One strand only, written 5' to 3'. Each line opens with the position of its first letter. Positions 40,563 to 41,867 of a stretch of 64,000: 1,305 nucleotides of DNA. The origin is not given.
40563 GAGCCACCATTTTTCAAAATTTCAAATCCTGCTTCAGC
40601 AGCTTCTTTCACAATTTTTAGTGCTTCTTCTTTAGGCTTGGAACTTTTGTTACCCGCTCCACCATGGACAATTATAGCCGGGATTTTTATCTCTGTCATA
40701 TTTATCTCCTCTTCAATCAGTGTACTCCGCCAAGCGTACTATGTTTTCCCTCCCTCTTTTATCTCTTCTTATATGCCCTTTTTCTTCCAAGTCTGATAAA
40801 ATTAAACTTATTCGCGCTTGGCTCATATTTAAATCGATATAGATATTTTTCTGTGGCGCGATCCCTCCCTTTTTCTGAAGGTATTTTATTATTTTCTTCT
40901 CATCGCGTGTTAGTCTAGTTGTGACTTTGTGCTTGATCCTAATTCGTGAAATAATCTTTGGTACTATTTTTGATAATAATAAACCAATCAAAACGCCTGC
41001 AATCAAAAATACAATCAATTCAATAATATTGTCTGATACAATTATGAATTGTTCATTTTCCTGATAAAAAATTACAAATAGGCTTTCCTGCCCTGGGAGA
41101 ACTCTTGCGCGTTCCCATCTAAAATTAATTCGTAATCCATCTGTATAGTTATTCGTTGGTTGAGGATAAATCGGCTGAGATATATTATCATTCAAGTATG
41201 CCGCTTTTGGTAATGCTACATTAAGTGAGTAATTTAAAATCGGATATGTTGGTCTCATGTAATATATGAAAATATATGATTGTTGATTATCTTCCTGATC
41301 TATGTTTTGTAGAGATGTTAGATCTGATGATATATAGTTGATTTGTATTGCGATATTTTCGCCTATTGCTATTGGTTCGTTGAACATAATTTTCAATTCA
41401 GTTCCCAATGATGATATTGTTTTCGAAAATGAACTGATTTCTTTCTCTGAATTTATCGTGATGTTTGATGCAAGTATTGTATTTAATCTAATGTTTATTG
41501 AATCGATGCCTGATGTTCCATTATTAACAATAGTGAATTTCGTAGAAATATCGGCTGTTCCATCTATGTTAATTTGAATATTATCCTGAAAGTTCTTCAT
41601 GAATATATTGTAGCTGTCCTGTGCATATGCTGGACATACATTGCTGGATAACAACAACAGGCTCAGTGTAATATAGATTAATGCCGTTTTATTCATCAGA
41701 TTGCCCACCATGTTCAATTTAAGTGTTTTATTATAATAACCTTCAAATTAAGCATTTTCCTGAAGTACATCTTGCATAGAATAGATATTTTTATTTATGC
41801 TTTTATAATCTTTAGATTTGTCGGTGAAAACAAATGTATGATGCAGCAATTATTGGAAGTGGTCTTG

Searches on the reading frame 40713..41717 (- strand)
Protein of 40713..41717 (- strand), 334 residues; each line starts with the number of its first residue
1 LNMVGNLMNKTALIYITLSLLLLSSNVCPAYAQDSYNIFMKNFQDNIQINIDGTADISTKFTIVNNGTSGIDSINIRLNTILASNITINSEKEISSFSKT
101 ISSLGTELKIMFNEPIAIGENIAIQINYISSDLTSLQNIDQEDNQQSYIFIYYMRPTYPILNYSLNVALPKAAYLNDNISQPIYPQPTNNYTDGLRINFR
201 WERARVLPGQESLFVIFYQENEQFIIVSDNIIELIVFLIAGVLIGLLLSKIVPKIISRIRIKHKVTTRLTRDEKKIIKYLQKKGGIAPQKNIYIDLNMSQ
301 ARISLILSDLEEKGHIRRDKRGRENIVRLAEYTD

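Call 66: search_protein_families(library=pfam, proteins=[window:40713-41717:-], max_evalue=0.00001)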
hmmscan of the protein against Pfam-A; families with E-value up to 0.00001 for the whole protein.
window:40713-41717:- (334 aa): 1 family
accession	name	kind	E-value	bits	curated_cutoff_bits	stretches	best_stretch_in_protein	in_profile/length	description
PF24034.1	DUF7343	-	9.9e-15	54.6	27.6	1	270-329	2-61/62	Domain of unknown function (DUF7343)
